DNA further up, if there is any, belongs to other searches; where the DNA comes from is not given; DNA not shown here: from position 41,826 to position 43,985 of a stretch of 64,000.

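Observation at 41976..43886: Opposite-strand O-antigen acyltransferase moron next to the tail fibre, under the same operator motif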

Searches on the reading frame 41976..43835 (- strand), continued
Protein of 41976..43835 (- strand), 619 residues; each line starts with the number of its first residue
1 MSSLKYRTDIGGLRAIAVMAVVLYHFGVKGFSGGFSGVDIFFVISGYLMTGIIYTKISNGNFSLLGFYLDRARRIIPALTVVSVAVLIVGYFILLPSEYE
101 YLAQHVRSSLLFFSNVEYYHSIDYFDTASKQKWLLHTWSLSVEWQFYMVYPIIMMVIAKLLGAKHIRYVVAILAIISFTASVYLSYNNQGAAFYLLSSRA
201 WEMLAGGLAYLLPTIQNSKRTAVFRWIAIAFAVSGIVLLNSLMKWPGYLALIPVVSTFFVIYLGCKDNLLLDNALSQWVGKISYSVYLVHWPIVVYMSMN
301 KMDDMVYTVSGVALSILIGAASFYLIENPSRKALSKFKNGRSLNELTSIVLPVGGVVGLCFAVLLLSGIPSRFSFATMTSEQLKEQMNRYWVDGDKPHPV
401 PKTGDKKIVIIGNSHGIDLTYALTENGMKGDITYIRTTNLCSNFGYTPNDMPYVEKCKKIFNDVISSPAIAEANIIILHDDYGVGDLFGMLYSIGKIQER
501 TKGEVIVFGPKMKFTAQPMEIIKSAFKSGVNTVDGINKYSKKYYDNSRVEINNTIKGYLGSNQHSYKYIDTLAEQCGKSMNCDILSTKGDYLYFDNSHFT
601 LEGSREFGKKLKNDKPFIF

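Call 47: fold_search(model_id=the predicted structure, library=pdb)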
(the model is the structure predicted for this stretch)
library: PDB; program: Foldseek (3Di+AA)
matches with E <= 10: 477; with E <= 0.001: 1
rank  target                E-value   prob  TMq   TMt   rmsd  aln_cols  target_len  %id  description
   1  6se1                  3.7e-05  1.00  0.28  0.61   3.9       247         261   17  Structure of Salmonella ser. Paratyphi A lipopolysaccharide acetyltransferase periplasmic domain (released 2020-08-26)
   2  3mil_A                3.6e-03  1.00  0.19  0.42   8.6       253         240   12  Crystal structure of isoamyl acetate-hydrolyzing esterase from Saccharomyces cerevisiae (released 2010-11-24)
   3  3mil_B                6.9e-03  1.00  0.18  0.39   9.2       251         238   14  Crystal structure of isoamyl acetate-hydrolyzing esterase from Saccharomyces cerevisiae (released 2010-11-24)
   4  8by2_A                1.1e-02  0.30  0.10  0.11  23.7       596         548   11  Structure of the K+/H+ exchanger KefC with GSH. (released 2023-12-27)
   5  6s59_A                1.6e-02  0.33  0.12  0.09  25.4       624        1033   12  Structure of ovine transhydrogenase in the apo state (released 2019-08-28)
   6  7tlv                  1.8e-02  1.00  0.21  0.51   7.5       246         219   13  Structure of Neisseria gonorrhoeae peptidoglycan O-acetyltransferase B (PatB) substituted with selenomethionine (released 2023-01-25)
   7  8gr2                  2.6e-02  1.00  0.22  0.55   6.2       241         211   13  Crystal structure of the GDSL-family esterase CJ0610C from Campylobacter jejuni (released 2022-11-16)
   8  8x1r_A                2.6e-02  0.18  0.10  0.10  26.1       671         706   10  Cryo-EM structure of human DRA (SLC26A3) bound with chloride (released 2025-05-14)
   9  1es9                  3.1e-02  1.00  0.21  0.51   9.7       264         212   10  X-RAY CRYSTAL STRUCTURE OF R22K MUTANT OF THE MAMMALIAN BRAIN PLATELET-ACTIVATING FACTOR ACETYLHYDROLASES (PAF-AH) (released 2000-05-31)
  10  4q7q_B                3.4e-02  0.99  0.18  0.37  11.2       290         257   13  The crystal structure of a possible lipase from Chitinophaga pinensis DSM 2588 (released 2014-05-14)
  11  7wk1_A                4.9e-02  0.14  0.11  0.10  27.0       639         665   11  Mouse Pendrin bound chloride in inward state (released 2023-04-12)
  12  1bwq                  5.1e-02  1.00  0.21  0.53   9.7       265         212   10  PROBING THE SUBSTRATE SPECIFICITY OF THE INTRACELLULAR BRAIN PLATELET-ACTIVATING FACTOR ACETYLHYDROLASE (released 1999-05-18)
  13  7n3n_B                6.5e-02  0.13  0.11  0.10  30.7       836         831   12  CryoEM structure of human NKCC1 state Fu-I (released 2022-09-28)
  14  3dt8                  6.8e-02  1.00  0.21  0.52   9.7       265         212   10  Crystal Structure of Bovin Brain Platelet Activating Factor Acetylhydrolase Covalently Inhibited by Sarin (released 2009-05-12)
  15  8ex4                  7.1e-02  0.28  0.13  0.17  23.8       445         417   13  Human S1P transporter Spns2 in an inward-facing open conformation (state 1) (released 2023-05-31)
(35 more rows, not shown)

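Call 61: find_encoding_contigs(protein=P0033, flank=8000, max_places=2)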
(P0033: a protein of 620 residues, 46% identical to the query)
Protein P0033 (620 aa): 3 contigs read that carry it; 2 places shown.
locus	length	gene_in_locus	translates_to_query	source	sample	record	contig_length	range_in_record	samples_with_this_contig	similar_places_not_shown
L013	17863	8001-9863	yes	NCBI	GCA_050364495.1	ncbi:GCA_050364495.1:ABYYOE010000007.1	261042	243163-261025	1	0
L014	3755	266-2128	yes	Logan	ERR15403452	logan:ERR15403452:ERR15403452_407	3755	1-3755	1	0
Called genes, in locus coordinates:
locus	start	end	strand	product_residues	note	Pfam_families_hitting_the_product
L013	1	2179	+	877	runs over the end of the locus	PF02470:MlaD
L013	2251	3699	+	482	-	PF17125:Methyltr_RsmF_N, PF22458:RsmF-B_ferredox (weak), PF01189:Methyltr_RsmB-F, PF21150:YebU_pre-PUA_dom, PF13636:Methyltranf_PUA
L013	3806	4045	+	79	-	PF07351:DUF1480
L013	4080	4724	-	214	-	PF00149:Metallophos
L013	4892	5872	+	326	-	PF04393:DUF535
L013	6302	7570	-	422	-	PF00817:IMS, PF11799:IMS_C, PF13438:DUF4113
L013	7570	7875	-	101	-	-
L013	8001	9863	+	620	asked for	PF01757:Acyl_transf_3, PF19040:SGNH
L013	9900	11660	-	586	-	PF18668:Tail_spike_N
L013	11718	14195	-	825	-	-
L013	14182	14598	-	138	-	PF00877:NLPC_P60 (weak)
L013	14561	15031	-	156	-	-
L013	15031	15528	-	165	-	-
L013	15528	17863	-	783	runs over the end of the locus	?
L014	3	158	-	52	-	?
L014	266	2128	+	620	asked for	PF01757:Acyl_transf_3, PF19040:SGNH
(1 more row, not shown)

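Call 62: find_encoding_contigs(protein=P0017, flank=8000, max_places=2)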
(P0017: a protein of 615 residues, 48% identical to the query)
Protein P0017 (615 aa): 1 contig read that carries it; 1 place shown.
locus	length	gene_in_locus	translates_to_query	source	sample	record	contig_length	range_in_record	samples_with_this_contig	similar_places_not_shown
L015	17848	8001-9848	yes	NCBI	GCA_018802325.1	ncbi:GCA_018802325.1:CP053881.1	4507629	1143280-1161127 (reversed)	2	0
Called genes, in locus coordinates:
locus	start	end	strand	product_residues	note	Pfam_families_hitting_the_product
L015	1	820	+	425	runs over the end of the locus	PF12571:Phage_tail_fib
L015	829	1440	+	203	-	PF02413:Caudo_TAP (weak)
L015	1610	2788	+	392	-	PF22671:Gp18_domIII_N (weak), PF04984:Phage_sheath_1, PF17482:Phage_sheath_1C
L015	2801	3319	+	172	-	PF04985:Phage_tube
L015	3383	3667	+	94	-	PF10109:Phage_TAC_7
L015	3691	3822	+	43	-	PF06528:Phage_P2_GpE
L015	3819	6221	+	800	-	PF10145:PhageMin_Tail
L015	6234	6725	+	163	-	PF06995:Phage_P2_GpU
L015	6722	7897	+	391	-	PF05954:Phage_GPD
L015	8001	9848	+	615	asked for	PF01757:Acyl_transf_3, PF19040:SGNH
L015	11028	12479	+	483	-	PF01546:Peptidase_M20, PF07687:M20_dimer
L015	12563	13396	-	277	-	PF27507:DjlA_TM, PF05099:TerB, PF00226:DnaJ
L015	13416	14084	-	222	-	PF00483:NTP_transferase, PF12804:NTP_transf_3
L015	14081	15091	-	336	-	PF01636:APH, PF02958:EcKL (weak)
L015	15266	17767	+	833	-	PF03968:LptD_N, PF04453:LptD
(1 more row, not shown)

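Call 64: find_encoding_contigs(protein=P0003, flank=5000, max_places=2)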
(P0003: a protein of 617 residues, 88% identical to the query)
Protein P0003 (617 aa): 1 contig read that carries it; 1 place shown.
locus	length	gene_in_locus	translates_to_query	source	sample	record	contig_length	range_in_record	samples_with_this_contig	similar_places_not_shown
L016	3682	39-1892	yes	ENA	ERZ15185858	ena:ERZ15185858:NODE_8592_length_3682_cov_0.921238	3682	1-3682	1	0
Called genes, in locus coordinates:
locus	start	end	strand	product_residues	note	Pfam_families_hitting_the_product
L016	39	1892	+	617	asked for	PF01757:Acyl_transf_3, PF19040:SGNH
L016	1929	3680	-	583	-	?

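Call 65: find_encoding_contigs(protein=P0004, flank=5000, max_places=2)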
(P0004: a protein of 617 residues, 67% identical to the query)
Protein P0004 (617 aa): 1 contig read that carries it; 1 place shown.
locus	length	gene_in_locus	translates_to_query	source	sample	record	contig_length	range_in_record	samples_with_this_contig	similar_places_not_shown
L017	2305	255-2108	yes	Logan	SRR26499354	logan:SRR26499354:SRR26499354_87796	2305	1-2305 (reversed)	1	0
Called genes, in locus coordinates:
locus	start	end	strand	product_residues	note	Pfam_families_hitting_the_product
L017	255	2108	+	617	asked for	PF01757:Acyl_transf_3, PF19040:SGNH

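Call 66: find_encoding_contigs(protein=P0006, flank=8000, max_places=2)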
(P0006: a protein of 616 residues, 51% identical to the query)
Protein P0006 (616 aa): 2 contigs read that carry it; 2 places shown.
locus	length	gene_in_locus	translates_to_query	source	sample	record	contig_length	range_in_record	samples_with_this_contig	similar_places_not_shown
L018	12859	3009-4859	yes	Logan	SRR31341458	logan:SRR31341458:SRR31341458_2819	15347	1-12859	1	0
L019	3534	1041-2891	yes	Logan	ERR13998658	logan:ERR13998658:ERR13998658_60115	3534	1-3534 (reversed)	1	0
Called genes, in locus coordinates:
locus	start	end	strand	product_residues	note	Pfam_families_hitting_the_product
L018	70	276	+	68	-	-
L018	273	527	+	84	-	-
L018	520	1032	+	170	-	-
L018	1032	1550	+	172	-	PF26885:Phage_Mu_Gp12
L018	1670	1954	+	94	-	-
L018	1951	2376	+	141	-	PF06252:GemA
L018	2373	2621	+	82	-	-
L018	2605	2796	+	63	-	-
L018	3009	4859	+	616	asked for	PF01757:Acyl_transf_3, PF19040:SGNH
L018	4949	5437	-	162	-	PF00959:Phage_lysozyme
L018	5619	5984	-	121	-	PF10828:DUF2570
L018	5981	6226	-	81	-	-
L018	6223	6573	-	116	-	PF16083:Phage_holin_3_3 (weak)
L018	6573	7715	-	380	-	PF26776:Baseplate_J_N, PF04865:Baseplate_J, PF26078:Baseplate_J_M (weak)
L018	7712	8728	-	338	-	PF05954:Phage_GPD (faint)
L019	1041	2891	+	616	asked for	PF01757:Acyl_transf_3, PF19040:SGNH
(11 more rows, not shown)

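Call 82: search_protein_families(library=phrogs, proteins=[window:41976-43835:-], max_evalue=0.00001)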
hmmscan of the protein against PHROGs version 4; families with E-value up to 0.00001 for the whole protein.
window:41976-43835:- (619 aa): 2 families
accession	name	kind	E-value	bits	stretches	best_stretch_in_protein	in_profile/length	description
phrog_6705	-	moron, auxiliary metabolic gene and host takeover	9.3e-179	596.8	1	2-617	4-643/647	O-antigen acetylase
phrog_3333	-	other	4.6e-40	138.7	1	9-337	8-361/372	O-acetyltransferase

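Call 91: list_cluster_members(proteins=[window:41976-43835:-, P0131, P0121])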
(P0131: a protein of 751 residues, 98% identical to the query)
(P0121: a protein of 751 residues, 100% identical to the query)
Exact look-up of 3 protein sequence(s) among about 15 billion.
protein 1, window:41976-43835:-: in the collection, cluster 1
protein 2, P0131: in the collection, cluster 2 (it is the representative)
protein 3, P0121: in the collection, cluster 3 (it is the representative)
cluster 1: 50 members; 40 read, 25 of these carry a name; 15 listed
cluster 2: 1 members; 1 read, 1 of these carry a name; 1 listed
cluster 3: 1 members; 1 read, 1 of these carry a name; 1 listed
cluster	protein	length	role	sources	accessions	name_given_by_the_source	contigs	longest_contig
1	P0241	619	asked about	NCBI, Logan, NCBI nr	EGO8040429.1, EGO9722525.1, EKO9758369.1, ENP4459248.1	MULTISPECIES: acyltransferase family protein [Escherichia] | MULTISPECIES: acyltransferase family protein [unclassified Escherichia]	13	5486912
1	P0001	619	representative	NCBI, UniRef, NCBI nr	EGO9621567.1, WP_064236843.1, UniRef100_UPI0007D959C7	acyltransferase family protein [Escherichia coli] | acyltransferase family protein n=1 Tax=Escherichia coli TaxID=562 RepID=UPI0007D959C7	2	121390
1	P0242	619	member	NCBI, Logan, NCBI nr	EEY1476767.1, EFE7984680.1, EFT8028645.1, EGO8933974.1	acyltransferase family protein [Escherichia coli] | acyltransferase [Escherichia coli]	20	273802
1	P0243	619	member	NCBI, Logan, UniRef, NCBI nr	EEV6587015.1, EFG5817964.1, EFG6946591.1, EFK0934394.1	acyltransferase [Escherichia coli] | acyltransferase family protein n=1 Tax=Escherichia coli TaxID=562 RepID=UPI001851E50A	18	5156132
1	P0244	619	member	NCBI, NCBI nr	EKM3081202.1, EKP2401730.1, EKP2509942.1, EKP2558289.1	acyltransferase family protein [Escherichia coli] | acyltransferase [Escherichia coli]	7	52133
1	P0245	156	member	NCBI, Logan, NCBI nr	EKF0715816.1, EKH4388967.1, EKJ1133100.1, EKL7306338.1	hypothetical protein PSC22_004488 [Escherichia coli] | hypothetical protein [Escherichia coli]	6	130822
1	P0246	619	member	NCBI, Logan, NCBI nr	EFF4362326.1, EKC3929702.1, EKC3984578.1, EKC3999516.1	acyltransferase [Escherichia coli]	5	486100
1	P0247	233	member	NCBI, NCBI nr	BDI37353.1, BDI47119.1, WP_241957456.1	hypothetical protein EsCd1HHP049_03006 [Escherichia sp. HH154_1D] | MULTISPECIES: SGNH hydrolase domain-containing protein [Escherichia]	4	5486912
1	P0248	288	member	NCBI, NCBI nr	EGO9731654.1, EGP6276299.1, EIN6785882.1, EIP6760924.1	acyltransferase, partial [Escherichia coli] | acyltransferase [Escherichia coli]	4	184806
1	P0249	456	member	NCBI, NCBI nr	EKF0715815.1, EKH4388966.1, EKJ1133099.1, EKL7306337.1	acyltransferase [Escherichia coli]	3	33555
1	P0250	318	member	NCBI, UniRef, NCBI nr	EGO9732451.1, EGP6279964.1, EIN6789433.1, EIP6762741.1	SGNH hydrolase domain-containing protein [Escherichia coli] | SGNH hydrolase domain-containing protein n=3 Tax=Enterobacteriaceae TaxID=543 ...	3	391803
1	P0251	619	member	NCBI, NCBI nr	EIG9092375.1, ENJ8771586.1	acyltransferase [Escherichia coli]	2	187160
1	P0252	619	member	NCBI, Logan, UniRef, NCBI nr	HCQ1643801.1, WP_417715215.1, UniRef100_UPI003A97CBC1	TPA: acyltransferase [Escherichia coli] | acyltransferase family protein n=1 Tax=Escherichia coli TaxID=562 RepID=UPI003A97CBC1 | acyltransferase [Escherichia coli]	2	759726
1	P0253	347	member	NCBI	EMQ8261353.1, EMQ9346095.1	acyltransferase, partial [Escherichia coli]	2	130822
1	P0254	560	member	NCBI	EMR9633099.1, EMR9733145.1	acyltransferase, partial [Escherichia coli]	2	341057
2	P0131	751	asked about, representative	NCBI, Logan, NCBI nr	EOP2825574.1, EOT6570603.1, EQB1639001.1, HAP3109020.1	TPA: phage tail protein [Escherichia coli] | phage tail protein [Escherichia coli O2]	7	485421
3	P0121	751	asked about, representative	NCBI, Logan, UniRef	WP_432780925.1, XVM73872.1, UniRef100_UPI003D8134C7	phage tail protein [Escherichia coli] | phage tail protein n=1 Tax=Escherichia coli TaxID=562 RepID=UPI003D8134C7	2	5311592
